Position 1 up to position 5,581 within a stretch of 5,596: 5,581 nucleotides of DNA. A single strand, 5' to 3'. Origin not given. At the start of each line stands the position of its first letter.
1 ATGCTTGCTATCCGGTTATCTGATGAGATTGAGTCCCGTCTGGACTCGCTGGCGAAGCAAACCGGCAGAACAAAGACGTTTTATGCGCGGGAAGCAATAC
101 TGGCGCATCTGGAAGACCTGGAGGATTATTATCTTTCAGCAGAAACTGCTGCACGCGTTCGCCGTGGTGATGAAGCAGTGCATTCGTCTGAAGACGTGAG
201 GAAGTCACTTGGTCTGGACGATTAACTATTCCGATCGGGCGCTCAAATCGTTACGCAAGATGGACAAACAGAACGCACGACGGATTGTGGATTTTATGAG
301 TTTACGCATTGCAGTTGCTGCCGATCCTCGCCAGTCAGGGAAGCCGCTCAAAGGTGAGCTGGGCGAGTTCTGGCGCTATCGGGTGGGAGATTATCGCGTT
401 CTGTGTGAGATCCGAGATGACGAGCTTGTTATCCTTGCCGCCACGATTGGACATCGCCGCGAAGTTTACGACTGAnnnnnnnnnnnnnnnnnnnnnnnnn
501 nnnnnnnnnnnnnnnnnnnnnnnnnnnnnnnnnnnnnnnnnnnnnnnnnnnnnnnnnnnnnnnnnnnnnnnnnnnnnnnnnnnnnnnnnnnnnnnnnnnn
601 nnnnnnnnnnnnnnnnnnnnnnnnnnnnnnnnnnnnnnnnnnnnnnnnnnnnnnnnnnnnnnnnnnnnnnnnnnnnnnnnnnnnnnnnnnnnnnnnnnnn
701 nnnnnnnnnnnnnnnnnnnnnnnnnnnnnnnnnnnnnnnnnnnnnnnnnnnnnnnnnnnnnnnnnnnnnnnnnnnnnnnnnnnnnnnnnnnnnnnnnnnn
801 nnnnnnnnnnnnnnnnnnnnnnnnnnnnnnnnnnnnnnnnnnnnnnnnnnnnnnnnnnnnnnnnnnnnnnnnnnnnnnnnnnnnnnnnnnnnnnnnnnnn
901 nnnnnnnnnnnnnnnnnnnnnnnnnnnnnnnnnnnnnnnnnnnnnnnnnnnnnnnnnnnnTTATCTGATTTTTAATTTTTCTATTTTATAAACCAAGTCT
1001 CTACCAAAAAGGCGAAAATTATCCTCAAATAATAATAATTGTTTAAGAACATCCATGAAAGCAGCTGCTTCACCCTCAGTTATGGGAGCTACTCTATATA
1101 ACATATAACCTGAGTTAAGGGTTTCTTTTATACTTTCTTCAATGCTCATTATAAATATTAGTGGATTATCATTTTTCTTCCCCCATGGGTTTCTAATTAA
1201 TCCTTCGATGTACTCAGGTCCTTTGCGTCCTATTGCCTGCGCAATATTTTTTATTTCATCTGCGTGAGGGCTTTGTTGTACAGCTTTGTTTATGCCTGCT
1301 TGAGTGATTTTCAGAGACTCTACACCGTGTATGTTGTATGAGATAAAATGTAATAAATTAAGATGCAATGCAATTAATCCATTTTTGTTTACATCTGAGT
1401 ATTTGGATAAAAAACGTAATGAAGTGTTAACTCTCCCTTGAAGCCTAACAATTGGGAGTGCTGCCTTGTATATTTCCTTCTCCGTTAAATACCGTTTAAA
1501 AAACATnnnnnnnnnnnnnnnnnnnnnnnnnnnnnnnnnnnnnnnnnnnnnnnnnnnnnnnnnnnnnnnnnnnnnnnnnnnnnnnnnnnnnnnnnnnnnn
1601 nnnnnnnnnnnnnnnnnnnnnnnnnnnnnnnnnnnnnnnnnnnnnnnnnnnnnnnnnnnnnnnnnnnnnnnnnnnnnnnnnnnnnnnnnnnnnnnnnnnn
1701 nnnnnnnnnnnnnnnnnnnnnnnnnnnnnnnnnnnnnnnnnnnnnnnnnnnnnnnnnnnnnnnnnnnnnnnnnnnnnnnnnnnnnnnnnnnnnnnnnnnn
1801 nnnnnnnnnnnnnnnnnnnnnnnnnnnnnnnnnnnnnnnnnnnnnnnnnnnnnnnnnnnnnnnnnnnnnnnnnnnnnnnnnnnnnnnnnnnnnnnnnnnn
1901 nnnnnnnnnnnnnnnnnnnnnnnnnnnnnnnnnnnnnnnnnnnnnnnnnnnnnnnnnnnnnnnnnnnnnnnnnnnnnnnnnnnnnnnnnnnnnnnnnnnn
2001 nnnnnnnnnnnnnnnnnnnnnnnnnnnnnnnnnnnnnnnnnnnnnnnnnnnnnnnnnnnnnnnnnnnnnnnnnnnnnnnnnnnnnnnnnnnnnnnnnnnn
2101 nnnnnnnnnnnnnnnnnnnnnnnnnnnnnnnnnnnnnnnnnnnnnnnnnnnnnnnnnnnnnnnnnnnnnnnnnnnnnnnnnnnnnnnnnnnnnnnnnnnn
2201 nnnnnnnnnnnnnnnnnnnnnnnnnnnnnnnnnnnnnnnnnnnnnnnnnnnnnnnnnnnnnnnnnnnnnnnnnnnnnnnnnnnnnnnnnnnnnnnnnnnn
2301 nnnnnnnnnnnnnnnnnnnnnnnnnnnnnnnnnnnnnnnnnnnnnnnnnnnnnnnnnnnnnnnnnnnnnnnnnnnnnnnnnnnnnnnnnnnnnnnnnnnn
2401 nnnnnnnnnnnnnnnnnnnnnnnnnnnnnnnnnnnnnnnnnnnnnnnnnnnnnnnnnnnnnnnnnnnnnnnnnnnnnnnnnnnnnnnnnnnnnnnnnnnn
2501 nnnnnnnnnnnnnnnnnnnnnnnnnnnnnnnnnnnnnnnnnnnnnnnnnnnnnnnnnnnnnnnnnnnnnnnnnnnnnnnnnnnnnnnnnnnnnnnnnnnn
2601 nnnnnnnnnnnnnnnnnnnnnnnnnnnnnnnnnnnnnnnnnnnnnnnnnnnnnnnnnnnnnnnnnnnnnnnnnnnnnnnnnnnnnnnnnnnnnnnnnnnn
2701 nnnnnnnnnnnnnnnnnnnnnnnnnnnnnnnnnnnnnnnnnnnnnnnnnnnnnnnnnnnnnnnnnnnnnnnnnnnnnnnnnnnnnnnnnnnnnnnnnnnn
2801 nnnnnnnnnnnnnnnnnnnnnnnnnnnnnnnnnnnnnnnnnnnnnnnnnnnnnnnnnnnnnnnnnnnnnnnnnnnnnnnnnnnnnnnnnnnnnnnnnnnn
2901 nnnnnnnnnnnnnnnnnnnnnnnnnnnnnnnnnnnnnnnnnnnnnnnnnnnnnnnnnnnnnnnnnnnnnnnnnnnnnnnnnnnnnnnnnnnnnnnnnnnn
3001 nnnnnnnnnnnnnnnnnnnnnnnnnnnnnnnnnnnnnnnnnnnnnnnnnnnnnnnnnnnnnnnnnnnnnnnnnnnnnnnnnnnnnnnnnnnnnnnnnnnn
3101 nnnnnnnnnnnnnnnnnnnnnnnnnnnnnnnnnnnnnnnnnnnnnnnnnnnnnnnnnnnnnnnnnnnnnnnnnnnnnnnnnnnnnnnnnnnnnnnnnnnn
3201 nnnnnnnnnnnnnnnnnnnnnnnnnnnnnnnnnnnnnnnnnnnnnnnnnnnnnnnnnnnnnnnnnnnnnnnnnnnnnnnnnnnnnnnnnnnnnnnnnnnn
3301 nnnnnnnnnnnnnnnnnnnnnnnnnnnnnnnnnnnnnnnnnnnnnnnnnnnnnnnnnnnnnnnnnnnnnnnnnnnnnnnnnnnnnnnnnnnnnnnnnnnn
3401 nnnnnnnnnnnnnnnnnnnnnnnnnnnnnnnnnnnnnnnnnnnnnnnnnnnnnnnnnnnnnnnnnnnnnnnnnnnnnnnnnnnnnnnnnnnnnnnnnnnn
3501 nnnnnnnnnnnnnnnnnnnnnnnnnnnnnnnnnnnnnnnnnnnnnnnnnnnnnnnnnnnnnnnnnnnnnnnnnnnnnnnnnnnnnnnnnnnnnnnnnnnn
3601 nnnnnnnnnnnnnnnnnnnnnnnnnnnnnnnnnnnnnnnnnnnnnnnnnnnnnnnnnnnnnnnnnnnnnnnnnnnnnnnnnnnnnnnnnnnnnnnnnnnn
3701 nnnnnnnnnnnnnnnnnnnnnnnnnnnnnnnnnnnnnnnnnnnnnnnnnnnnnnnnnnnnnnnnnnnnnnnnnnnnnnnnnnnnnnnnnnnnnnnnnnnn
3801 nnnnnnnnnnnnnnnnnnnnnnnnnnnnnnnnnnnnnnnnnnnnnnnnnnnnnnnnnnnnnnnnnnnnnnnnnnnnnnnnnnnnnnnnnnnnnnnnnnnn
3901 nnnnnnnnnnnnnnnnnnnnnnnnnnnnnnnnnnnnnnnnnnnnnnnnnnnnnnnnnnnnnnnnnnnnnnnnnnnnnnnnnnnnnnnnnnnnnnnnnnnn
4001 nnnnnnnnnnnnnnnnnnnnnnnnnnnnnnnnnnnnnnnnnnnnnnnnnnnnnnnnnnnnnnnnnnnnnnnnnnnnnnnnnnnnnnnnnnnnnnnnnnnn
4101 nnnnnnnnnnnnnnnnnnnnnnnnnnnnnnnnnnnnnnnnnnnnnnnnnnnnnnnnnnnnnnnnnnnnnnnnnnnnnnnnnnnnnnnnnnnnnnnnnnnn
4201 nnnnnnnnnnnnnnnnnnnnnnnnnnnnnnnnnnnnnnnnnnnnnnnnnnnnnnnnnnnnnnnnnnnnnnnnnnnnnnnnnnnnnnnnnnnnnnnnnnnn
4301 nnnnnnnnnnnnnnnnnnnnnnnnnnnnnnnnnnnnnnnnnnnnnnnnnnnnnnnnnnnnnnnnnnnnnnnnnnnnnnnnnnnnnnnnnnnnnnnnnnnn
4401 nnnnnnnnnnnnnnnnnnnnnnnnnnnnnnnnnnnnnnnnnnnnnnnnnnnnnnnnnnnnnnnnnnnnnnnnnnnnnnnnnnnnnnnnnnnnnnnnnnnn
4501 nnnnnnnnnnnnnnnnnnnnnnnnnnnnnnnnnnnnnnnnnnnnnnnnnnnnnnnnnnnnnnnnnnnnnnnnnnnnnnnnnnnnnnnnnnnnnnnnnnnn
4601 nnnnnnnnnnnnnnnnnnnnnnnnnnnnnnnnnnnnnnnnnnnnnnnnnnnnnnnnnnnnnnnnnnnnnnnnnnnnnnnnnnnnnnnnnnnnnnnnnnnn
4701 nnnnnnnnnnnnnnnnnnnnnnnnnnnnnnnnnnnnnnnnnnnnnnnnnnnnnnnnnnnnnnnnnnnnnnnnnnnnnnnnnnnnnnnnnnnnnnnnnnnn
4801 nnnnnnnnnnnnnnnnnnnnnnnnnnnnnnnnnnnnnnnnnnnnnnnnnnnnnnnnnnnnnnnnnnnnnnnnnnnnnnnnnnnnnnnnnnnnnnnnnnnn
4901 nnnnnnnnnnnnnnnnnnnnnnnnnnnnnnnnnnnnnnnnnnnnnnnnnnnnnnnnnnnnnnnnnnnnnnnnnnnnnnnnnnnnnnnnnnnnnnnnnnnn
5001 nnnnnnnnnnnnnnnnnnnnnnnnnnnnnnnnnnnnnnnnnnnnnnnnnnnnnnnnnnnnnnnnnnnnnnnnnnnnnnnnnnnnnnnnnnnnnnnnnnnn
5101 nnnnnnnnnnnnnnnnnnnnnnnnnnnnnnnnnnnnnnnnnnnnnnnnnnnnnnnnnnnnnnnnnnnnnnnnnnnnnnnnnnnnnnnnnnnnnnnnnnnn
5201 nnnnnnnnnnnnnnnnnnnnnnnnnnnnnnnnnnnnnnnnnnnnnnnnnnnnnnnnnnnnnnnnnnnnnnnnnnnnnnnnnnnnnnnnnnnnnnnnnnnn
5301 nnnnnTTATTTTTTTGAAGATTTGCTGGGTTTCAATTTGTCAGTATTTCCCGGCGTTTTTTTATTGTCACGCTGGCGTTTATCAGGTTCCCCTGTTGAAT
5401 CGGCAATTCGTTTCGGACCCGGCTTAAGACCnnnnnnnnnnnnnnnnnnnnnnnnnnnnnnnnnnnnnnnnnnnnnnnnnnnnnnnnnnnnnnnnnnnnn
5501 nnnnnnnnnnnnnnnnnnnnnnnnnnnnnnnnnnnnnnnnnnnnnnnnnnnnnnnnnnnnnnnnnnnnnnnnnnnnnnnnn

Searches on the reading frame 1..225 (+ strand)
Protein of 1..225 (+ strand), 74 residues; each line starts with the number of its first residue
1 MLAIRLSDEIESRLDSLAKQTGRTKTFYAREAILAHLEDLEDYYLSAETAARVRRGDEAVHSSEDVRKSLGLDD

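Call 55: search_protein_families(library=pfam, proteins=[window:1-225:+], max_evalue=0.01)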
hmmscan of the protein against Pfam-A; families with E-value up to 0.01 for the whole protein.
window:1-225:+ (74 aa): 2 families
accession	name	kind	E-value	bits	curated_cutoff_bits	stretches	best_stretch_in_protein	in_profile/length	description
PF05509.17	TraY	-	1.4e-07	31.9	21.3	1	4-46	3-45/49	TraY domain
PF19807.5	DUF6290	-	3.5e-06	27.6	27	1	3-70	5-72/72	Family of unknown function (DUF6290)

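Call 77: search_protein_families(library=ncbifam, proteins=[window:1-225:+], max_evalue=0.01)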
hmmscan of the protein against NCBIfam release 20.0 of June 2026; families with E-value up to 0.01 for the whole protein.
window:1-225:+ (74 aa): 3 families
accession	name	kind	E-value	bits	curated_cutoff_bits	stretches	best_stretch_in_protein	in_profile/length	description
NF048017.1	antitoxin_RelB_like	equivalog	3.2e-31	107.4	50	1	5-74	1-70/70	type II toxin-antitoxin system RelB family antitoxin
NF046040.1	RelB_antitoxin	equivalog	1.4e-05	25.3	50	1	3-71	2-69/69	type II toxin-antitoxin system RelB family antitoxin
NF008772.0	PRK11809.1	equivalog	0.00045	17.9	1750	1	2-61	6-65/1318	trifunctional transcriptional regulator/proline dehydrogenase/L-glutamate gamma-semialdehyde dehydrogenase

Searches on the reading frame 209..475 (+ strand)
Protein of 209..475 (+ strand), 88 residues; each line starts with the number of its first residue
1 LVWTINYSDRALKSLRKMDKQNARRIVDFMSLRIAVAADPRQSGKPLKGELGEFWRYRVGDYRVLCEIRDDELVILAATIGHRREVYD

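Call 55: search_protein_families(library=pfam, proteins=[window:209-475:+], max_evalue=0.01)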
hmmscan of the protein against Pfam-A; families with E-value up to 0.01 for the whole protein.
window:209-475:+ (88 aa): 1 family
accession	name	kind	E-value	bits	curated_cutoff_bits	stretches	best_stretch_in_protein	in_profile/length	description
PF05016.21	ParE_toxin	-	2.9e-15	57.1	23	1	5-87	1-89/89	ParE toxin of type II toxin-antitoxin system, parDE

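Call 77: search_protein_families(library=ncbifam, proteins=[window:209-475:+], max_evalue=0.01)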
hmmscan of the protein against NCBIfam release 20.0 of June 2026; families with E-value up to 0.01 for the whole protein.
window:209-475:+ (88 aa): 3 families
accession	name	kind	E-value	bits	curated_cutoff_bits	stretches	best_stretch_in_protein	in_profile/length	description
TIGR02385.1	RelE_StbE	subfamily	2.4e-08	34.4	27.9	1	5-87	2-88/88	type II toxin-antitoxin system mRNA interferase toxin, RelE/StbE family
TIGR02116.1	toxin_Txe_YoeB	equivalog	0.0066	16.6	51.8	1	11-79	5-77/80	Txe/YoeB family addiction module toxin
TIGR00053.1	TIGR00053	subfamily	0.0072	16.9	87.25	1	7-86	6-90/92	YafQ family addiction module toxin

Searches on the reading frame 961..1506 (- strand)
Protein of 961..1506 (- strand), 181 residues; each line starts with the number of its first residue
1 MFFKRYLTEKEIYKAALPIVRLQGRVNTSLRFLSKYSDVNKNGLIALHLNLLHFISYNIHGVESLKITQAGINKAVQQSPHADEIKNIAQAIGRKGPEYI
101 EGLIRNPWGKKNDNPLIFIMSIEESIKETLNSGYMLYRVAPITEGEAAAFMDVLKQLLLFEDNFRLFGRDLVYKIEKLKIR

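Call 55: search_protein_families(library=pfam, proteins=[window:961-1506:-], max_evalue=0.01)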
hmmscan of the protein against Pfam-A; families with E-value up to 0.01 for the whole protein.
window:961-1506:- (181 aa): 0 families

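Call 77: search_protein_families(library=ncbifam, proteins=[window:961-1506:-], max_evalue=0.01)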
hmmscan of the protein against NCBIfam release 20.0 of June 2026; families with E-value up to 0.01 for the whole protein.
window:961-1506:- (181 aa): 0 families

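Call 78: search_protein_families(library=padloc, proteins=[window:961-1506:-], max_evalue=0.01)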
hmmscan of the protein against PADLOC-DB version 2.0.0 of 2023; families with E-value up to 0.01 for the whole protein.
window:961-1506:- (181 aa): 0 families

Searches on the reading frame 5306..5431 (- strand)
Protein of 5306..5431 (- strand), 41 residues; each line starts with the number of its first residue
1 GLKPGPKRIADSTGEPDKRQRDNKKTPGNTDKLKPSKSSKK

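Call 55: search_protein_families(library=pfam, proteins=[window:5306-5431:-], max_evalue=0.01)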
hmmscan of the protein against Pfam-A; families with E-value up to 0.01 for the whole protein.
window:5306-5431:- (41 aa): 0 families

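Call 77: search_protein_families(library=ncbifam, proteins=[window:5306-5431:-], max_evalue=0.01)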
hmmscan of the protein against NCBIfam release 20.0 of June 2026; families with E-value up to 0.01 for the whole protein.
window:5306-5431:- (41 aa): 0 families
